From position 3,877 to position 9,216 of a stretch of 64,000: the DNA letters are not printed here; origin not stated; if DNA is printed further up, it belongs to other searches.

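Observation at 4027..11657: Translationally coupled pair of giant orphan proteins (1679 + 864 aa) embedded in an envelope-biogenesis gene string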

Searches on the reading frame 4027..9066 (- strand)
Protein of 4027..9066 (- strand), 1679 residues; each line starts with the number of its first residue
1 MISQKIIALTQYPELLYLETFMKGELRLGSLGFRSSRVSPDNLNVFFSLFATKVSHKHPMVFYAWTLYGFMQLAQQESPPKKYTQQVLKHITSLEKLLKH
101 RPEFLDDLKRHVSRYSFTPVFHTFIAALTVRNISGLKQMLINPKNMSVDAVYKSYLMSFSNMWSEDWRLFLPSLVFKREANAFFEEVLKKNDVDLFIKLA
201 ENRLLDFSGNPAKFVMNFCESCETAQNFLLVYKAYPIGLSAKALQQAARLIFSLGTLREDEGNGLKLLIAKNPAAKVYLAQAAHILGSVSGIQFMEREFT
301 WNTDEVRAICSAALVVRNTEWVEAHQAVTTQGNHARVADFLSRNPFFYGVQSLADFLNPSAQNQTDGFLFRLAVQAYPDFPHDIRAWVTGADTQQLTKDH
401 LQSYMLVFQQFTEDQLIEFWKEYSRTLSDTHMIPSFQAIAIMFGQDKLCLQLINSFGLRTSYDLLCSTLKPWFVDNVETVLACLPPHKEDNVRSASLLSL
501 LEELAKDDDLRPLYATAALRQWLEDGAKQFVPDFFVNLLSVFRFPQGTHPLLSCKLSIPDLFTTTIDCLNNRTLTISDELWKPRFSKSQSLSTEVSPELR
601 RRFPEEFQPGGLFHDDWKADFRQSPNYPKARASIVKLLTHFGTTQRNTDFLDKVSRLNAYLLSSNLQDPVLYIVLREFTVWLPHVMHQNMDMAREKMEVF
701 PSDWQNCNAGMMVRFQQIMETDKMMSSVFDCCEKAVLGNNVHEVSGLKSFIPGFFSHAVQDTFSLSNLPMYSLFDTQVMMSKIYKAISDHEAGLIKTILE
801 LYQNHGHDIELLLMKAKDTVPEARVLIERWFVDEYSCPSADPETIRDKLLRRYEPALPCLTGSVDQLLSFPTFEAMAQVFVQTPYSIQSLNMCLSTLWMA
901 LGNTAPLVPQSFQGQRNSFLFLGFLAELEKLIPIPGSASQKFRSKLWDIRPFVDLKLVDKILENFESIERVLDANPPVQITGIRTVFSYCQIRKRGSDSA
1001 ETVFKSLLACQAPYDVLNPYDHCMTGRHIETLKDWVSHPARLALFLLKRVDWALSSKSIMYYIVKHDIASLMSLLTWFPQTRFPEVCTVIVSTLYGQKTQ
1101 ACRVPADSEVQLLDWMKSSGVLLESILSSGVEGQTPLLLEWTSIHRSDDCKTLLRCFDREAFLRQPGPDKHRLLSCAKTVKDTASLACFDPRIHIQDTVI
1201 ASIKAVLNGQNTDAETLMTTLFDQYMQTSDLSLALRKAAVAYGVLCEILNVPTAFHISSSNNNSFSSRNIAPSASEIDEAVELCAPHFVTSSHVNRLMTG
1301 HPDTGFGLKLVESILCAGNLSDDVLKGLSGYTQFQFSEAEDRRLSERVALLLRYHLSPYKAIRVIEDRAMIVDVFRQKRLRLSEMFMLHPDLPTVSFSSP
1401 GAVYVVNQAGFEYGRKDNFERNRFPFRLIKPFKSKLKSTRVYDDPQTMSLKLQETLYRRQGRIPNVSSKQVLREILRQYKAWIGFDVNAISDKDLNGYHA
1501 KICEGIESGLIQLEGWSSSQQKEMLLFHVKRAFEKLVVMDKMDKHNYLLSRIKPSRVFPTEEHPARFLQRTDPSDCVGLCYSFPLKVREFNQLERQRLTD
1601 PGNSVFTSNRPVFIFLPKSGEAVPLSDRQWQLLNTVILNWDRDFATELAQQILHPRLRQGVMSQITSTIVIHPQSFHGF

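Call 4: search_protein_families(library=pfam, proteins=[window:4027-9066:-], max_evalue=0.1)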
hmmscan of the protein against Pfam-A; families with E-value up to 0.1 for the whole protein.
window:4027-9066:- (1679 aa): 0 families

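Call 5: search_protein_families(library=ncbifam, proteins=[window:4027-9066:-], max_evalue=0.1)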
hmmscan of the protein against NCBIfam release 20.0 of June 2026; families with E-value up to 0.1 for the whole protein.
window:4027-9066:- (1679 aa): 0 families

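Call 7: find_homologous_proteins(query=window:4027-9066:-)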
Query window:4027-9066:- (1679 aa): 1 proteins with E <= 0.001 among 8000 candidates.
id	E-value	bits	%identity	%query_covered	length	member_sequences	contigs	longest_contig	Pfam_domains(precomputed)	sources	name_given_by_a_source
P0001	0.0e+0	3878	100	100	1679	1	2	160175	-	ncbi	-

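Call 8: find_encoding_contigs(protein=P0001, flank=10000, max_places=4)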
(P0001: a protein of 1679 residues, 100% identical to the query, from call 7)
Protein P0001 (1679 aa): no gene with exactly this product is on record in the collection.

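Call 9: list_cluster_members(proteins=[window:4027-9066:-, window:9063-11657:-, window:14068-20001:-, window:44729-51352:-])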
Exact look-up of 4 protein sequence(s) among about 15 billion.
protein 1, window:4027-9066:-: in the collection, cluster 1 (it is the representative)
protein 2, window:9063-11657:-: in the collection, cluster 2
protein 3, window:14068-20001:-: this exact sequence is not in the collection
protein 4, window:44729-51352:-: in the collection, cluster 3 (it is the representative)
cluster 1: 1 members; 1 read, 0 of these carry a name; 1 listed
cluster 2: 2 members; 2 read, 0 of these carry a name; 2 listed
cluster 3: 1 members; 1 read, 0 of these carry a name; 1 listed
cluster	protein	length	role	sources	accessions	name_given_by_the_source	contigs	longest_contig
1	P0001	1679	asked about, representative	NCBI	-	-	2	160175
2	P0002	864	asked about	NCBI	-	-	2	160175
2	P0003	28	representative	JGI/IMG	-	-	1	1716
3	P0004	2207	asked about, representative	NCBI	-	-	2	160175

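Call 11: find_related_loci(query=window:4027-9066:-, collection=genome_contigs, flank=10000)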
Query window:4027-9066:- (1679 aa) in genome_contigs; peptide patterns used: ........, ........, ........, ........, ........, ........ (x = any residue, [..] = any of these).
6 stretches matched a pattern, but none encodes a relative of the query by tblastn (E <= 1e-3).

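Call 21: search_solved_structures(query=window:4027-9066:-, max_evalue=10)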
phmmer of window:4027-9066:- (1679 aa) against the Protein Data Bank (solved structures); distinct sequences matched with E-value up to 10: 2.
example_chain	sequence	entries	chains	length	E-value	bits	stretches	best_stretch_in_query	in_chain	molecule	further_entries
1n5d_A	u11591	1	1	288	0.78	10.2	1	1455-1520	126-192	CARBONYL REDUCTASE/20BETA-HYDROXYSTEROID DEHYDROGENASE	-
1wma_A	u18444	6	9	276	1.7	9.1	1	1456-1520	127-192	Carbonyl reductase [NADPH] 1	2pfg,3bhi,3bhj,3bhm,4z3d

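Call 23: search_dna_similar(query=window:4027-9066:-, collection=plasmids, mode=protein, max_evalue=0.01)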
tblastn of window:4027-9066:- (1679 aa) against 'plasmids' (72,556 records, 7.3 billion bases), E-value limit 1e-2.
No match.

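Call 73: search_protein_families(library=padloc, proteins=[window:4027-9066:-], max_evalue=0.1)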
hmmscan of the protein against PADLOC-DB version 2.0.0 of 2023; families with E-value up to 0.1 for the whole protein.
window:4027-9066:- (1679 aa): 0 families

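Call 82: find_related_loci(query=window:4027-9066:-, collection=viral_contigs, flank=5000)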
Query window:4027-9066:- (1679 aa) in viral_contigs; peptide patterns used: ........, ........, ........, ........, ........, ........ (x = any residue, [..] = any of these).
No stretch of DNA in the collection matches any of the patterns.

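Call 85: search_dna_similar(query=window:4027-9066:-, collection=phages, mode=protein, max_evalue=0.01)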
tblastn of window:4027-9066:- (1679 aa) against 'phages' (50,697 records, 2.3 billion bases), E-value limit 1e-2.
No match.

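Call 91: search_protein_families(library=phrogs, proteins=[window:4027-9066:-], max_evalue=0.1)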
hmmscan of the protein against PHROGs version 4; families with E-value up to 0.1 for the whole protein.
window:4027-9066:- (1679 aa): 0 families
